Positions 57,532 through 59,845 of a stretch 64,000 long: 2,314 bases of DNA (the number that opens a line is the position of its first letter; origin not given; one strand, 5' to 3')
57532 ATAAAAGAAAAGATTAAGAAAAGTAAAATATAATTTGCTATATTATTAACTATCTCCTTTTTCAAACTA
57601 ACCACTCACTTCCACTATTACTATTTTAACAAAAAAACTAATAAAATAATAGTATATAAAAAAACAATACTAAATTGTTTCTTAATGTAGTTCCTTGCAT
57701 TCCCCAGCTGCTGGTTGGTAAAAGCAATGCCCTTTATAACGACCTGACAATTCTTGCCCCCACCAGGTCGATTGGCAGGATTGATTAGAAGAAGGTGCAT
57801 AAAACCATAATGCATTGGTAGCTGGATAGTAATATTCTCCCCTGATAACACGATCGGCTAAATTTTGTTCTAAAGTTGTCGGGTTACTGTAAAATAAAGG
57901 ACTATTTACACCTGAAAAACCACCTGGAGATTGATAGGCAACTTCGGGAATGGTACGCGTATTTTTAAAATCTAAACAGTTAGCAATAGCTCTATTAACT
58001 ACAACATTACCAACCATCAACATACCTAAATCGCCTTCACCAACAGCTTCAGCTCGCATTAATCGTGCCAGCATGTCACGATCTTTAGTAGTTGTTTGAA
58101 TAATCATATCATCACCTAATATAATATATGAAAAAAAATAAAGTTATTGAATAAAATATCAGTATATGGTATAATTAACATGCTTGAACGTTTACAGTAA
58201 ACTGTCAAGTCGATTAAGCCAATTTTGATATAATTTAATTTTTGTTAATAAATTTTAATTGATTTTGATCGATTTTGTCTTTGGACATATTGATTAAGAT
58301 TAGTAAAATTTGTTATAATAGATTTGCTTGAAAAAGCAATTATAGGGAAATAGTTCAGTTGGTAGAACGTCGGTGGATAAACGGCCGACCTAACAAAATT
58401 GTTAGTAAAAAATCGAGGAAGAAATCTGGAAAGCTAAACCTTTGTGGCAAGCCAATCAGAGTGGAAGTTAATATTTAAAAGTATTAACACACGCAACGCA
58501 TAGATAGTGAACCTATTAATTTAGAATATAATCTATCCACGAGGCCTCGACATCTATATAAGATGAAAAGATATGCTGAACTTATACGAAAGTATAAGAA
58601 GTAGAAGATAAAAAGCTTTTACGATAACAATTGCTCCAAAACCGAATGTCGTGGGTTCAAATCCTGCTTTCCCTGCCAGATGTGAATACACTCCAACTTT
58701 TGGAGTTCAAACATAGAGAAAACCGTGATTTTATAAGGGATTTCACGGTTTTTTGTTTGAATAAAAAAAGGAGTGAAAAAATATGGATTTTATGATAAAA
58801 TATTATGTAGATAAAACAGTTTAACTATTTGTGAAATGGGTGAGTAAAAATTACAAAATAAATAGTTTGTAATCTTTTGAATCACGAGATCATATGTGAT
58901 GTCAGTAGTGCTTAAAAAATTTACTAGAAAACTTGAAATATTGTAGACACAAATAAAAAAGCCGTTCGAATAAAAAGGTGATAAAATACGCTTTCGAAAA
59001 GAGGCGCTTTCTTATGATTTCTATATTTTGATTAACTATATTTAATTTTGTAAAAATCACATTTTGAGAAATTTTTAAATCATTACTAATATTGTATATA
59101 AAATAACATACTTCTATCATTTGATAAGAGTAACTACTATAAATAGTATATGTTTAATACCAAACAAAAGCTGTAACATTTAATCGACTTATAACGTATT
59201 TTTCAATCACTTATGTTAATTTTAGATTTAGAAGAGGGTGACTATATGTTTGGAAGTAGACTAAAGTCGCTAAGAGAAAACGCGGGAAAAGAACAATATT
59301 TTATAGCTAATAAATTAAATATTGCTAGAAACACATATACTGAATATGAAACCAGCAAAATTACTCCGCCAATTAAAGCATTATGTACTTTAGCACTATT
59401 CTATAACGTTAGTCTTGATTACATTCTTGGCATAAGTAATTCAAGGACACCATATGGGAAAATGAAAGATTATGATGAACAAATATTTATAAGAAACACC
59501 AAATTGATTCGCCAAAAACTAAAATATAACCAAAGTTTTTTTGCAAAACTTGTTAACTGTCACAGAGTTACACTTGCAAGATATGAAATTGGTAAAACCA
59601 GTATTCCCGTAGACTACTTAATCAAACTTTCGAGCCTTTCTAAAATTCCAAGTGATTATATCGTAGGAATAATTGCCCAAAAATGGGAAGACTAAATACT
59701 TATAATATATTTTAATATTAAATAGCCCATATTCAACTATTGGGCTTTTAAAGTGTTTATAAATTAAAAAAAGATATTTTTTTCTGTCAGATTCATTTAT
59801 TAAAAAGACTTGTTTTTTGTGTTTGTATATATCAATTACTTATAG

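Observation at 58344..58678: tRNA-Trp(CCA) gene interrupted by a 259-nt group I-like intron at the 31/32 stem-loop junction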

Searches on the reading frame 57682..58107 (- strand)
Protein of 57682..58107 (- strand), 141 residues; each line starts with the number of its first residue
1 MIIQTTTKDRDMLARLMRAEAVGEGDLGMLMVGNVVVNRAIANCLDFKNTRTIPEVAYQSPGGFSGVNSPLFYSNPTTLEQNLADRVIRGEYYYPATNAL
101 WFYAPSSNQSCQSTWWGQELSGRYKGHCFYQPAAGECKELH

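Call 11: find_encoding_contigs(protein=window:57682-58107:-, flank=4000, max_places=10)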
Protein window:57682-58107:- (141 aa): 3 contigs read that carry it; 3 places shown.
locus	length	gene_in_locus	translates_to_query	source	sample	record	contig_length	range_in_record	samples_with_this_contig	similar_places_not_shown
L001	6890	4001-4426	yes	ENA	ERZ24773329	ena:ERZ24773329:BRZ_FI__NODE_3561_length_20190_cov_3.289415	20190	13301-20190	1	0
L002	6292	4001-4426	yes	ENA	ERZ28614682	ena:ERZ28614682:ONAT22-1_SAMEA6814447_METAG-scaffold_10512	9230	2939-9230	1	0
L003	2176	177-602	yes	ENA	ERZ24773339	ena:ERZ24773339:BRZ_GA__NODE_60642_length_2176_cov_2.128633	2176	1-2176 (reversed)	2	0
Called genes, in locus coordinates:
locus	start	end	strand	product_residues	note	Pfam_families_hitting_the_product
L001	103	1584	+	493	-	PF08903:DUF1846, PF20921:DUF1846_C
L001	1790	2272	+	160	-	PF01381:HTH_3 (weak), PF13443:HTH_26 (faint), PF12844:HTH_19, PF01381:HTH_3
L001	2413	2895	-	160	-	PF12844:HTH_19, PF13560:HTH_31 (weak), PF01381:HTH_3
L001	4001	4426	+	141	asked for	PF07486:Hydrolase_2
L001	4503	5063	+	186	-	PF06541:ABC_trans_CmpB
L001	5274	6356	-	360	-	PF00089:Trypsin, PF13365:Trypsin_2, PF00595:PDZ, PF13180:PDZ_2, PF17820:PDZ_6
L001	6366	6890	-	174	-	?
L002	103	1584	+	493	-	PF08903:DUF1846, PF20921:DUF1846_C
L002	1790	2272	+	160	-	PF01381:HTH_3 (weak), PF13443:HTH_26 (faint), PF12844:HTH_19, PF01381:HTH_3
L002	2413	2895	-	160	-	PF12844:HTH_19, PF13560:HTH_31 (weak), PF01381:HTH_3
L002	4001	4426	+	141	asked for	PF07486:Hydrolase_2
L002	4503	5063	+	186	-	PF06541:ABC_trans_CmpB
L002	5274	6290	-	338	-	?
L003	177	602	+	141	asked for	PF07486:Hydrolase_2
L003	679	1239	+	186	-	PF06541:ABC_trans_CmpB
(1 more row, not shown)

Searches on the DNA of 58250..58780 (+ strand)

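Call 4: search_rna_families(source=window, start=58250, end=58780, threshold=evalue, max_evalue=10, show_alignments=5)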
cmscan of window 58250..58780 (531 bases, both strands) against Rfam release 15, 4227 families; matches with E-value up to 10: 4.
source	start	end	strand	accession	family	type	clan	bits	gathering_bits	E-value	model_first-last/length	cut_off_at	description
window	58683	58760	+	RF02074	STnc240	Gene; sRNA;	-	20.9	55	1.5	1-77/77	no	Enterobacterial sRNA STnc240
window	58690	58774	+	RF00839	mir-452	Gene; miRNA;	-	16.9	70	2.3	1-85/85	no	mir-452 microRNA precursor family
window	58652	58780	+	RF02778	FdoG1_thermometer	Cis-reg; thermoregulator;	-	15.9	50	0.13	1-135/193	3'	FdoG-1 5' UTR thermometer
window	58624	58762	+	RF02553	YrlA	Gene; sRNA;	-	14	69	6.7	1-114/114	no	Y RNA-like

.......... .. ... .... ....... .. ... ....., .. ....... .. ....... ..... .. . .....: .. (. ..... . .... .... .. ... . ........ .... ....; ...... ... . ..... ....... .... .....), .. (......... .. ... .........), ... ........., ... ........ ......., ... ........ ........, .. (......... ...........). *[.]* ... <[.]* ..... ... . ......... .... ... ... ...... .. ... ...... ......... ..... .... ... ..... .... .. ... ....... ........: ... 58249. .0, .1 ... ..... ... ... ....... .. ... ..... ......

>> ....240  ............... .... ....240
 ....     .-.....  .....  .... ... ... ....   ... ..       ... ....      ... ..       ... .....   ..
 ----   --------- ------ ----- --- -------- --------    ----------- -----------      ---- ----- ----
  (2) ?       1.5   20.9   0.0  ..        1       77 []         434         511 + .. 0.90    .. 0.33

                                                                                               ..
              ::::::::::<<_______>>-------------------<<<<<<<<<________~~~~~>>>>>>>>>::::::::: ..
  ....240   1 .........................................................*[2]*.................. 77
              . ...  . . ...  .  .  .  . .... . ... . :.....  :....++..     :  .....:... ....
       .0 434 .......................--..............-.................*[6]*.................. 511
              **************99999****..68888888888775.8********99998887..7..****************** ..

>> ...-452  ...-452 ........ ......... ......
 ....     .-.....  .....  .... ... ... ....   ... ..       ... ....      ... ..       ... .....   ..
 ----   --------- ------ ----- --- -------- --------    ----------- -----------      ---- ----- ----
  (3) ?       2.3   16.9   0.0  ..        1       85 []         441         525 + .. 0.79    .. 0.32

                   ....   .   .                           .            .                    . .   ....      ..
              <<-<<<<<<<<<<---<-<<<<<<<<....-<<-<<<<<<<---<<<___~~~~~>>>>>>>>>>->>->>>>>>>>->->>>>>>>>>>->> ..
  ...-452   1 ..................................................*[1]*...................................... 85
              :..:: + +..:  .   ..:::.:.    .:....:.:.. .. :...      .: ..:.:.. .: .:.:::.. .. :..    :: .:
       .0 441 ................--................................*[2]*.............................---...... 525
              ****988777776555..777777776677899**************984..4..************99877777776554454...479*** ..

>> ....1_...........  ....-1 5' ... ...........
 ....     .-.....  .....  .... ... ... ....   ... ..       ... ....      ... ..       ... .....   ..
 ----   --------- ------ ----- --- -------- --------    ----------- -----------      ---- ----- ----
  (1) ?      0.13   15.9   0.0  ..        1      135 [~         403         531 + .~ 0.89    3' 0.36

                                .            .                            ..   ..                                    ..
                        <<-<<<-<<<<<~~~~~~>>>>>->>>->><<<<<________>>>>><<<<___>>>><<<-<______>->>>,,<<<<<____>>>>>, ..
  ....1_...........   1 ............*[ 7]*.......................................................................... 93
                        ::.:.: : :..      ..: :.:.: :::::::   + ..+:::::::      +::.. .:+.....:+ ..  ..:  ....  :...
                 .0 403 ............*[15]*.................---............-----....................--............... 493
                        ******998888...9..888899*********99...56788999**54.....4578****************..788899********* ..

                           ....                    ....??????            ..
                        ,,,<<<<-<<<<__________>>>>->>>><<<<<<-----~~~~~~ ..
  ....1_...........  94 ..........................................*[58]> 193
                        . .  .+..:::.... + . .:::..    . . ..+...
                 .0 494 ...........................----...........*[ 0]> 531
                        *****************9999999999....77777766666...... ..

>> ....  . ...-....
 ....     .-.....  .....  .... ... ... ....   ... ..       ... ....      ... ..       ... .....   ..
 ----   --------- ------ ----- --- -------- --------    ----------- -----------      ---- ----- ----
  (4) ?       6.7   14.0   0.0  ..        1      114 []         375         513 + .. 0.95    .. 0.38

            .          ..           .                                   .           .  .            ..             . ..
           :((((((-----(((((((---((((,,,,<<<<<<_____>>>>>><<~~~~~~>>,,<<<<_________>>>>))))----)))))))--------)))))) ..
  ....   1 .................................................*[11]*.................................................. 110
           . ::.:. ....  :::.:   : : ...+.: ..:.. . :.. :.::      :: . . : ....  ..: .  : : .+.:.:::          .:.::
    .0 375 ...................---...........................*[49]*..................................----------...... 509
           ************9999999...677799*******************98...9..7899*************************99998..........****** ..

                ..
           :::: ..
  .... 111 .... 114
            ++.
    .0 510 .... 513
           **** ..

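Call 20: search_dna_similar(query=window:58375-58633:+, collection=phages, mode=distant, max_rows=40)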
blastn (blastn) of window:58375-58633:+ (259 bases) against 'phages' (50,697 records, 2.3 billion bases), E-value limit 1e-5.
Records with a match: 77; places in all: 87; records where one place covers at least 80% of the query: 1.
Best place of each record, by identity: 90-95% 2; 80-90% 42; 60-80% 33.
By first word of the organism name: Staphylococcus 32; Bacillus 17; Clostridium 8; Clostridioides 5; Bacteriophage 3; bajarodcaudo 2; Yersinia 2; uncultured 2; Streptococcus 2; Listeria 1; and 3 more.
By host as written in the record: Staphylococcus sp. 12; - 11; Clostridium perfringens 4; Bacillus thuringiensis subsp. kurstaki 4; Mammaliicoccus sciuri C6854 3; Bacillus thuringiensis kurstaki 3; Yersinia enterocolitica 2; Homo sapiens 2; and 28 more.
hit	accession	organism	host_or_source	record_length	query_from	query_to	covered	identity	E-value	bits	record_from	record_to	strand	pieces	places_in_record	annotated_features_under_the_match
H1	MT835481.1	Bacteriophage sp.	human fecal samples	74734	37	256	85%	70.6%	5e-23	113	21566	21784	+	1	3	record has no annotation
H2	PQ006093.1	bajarodcaudo virus 2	Neotoma bryanti feces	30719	100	256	61%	76.1%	2e-21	107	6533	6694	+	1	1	none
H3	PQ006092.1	bajarodcaudo virus 1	Chaetodipus spinatus feces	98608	121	255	52%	76.6%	3e-19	100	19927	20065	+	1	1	none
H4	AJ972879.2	Yersinia phage phiR1-37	Yersinia enterocolitica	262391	80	203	48%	79.8%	2e-21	107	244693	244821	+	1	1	none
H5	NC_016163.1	Yersinia phage phiR1-37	Yersinia enterocolitica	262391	80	203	48%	79.8%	2e-21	107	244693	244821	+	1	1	none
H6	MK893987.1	Staphylococcus phage PMBT8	Staphylococcus hyicus 07/02 4A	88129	121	255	52%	73.1%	8e-14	82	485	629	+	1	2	none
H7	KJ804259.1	Staphylococcus phage 6ec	Homo sapiens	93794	121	256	53%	72.3%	6e-9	66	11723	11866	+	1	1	terminator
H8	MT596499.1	Staphylococcus phage vB_SepS_BE02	Staphylococcus epidermidis F12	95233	121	256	53%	72.3%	6e-9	66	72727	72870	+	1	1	none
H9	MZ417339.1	Staphylococcus phage PG-2021_5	Staphylococcus epidermidis C6869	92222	121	256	53%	72.3%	6e-9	66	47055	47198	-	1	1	record has no annotation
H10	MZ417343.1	Staphylococcus phage PG-2021_74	Staphylococcus epidermidis I0515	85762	121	256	53%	72.3%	6e-9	66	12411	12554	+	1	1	record has no annotation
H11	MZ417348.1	Staphylococcus phage PG-2021_88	Staphylococcus epidermidis C6869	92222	121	256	53%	72.3%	6e-9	66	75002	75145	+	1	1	record has no annotation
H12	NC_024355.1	Staphylococcus phage 6ec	Homo sapiens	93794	121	256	53%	72.3%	6e-9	66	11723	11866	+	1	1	terminator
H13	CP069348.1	Clostridioides phage pCD1602_4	water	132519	121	256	53%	70.3%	7e-8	64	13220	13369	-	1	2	record has no annotation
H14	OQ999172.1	Listeria phage LIS04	Listeria innocua ATCC 51742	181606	119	248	50%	71.3%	9e-7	60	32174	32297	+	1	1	none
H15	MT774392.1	uncultured phage cr128_1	human feces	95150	148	259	43%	75.6%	3e-12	78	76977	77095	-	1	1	none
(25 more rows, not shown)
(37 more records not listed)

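Call 63: build_rna_model(alignment_id=A3, structure=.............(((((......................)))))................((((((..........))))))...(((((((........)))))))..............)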
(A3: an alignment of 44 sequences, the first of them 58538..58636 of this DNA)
Model R1 built from alignment A3 (44 sequences, 122 columns); structure: as given.
model positions 100; base pairs 18; branch points 2; effective number of sequences 1.98; information 0.59 bits per position. Calibrated on 0.2 Mb of random sequence (short: E-values are rough).
structure used (alignment columns):
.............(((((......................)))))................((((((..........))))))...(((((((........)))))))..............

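Call 64: search_with_rna_model(model_id=R1, sources=[L180, window, L179], filters=off, max_evalue=1, show_alignments=5)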
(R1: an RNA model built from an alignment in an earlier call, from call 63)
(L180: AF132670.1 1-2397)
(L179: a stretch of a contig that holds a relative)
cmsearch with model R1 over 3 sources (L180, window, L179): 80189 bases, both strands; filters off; matches with E-value up to 1: 10.
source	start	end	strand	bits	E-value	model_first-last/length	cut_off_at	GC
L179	5289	5388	+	105.8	1.1e-21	1-100/100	no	0.31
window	58538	58636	+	105.4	1.3e-21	1-100/100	no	0.33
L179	11304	11408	+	71.2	7.3e-14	1-100/100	no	0.35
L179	1644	1747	+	44.9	6.4e-08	1-100/100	no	0.38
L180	1222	1322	+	35.9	7.1e-06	1-100/100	no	0.37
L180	1526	1631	+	31.4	7.2e-05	1-100/100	no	0.36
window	33805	33927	+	16.7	0.15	1-100/100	no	0.32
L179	13663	13750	+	15.5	0.28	1-100/100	no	0.34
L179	9138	9239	+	15.4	0.3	1-100/100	no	0.27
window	44912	44988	+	15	0.38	1-100/100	no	0.26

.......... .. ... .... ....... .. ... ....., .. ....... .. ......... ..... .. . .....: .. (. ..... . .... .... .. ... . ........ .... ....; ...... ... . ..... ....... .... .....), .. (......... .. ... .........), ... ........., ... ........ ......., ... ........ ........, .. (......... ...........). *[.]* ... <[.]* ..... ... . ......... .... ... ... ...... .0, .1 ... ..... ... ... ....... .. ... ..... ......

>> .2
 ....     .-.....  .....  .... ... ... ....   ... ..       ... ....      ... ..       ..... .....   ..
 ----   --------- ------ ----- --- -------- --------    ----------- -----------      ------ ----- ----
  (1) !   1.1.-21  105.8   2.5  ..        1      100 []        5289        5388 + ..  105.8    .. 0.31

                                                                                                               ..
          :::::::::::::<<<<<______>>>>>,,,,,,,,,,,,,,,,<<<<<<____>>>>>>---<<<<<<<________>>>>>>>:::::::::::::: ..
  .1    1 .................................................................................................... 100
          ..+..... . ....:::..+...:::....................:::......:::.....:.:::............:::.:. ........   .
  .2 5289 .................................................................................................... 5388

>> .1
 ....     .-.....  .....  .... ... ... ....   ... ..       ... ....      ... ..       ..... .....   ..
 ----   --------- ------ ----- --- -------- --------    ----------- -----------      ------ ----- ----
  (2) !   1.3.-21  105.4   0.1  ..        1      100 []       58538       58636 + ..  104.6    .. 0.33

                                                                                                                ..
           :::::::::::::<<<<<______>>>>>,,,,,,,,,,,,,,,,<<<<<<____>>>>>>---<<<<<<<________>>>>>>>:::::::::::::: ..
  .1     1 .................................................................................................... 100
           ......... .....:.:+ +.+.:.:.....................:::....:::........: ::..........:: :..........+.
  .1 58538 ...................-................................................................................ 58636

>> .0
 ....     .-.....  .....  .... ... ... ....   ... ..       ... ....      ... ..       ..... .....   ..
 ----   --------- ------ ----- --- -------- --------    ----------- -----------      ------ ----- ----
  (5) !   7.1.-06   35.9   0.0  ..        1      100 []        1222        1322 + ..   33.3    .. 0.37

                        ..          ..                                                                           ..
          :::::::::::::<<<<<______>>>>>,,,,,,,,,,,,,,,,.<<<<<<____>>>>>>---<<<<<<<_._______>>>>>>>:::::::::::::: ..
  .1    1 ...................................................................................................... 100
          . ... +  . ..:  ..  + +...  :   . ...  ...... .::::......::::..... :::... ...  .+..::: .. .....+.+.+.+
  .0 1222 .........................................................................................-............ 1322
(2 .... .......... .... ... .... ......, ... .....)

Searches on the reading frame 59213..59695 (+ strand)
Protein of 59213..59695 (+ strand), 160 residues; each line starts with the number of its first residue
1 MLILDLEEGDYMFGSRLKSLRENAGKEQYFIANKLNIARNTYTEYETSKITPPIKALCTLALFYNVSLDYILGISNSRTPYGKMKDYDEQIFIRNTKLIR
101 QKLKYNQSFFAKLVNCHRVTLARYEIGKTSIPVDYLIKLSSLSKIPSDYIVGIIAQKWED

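Call 12: find_encoding_contigs(protein=window:59213-59695:+, flank=4000, max_places=10)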
Protein window:59213-59695:+ (160 aa): 4 contigs read that carry it; 1 place shown.
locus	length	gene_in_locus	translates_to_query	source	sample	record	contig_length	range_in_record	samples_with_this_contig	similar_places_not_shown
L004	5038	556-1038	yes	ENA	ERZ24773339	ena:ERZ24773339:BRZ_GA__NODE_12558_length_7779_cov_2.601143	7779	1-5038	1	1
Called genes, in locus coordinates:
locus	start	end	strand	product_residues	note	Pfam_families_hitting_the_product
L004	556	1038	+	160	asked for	PF12844:HTH_19, PF13560:HTH_31 (weak), PF01381:HTH_3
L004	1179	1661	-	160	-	PF01381:HTH_3 (weak), PF13443:HTH_26 (faint), PF12844:HTH_19, PF01381:HTH_3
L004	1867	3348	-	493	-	PF08903:DUF1846, PF20921:DUF1846_C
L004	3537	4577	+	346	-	PF11187:Mbeg1-like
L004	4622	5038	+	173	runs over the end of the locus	PF13886:TM7S3_TM198 (weak)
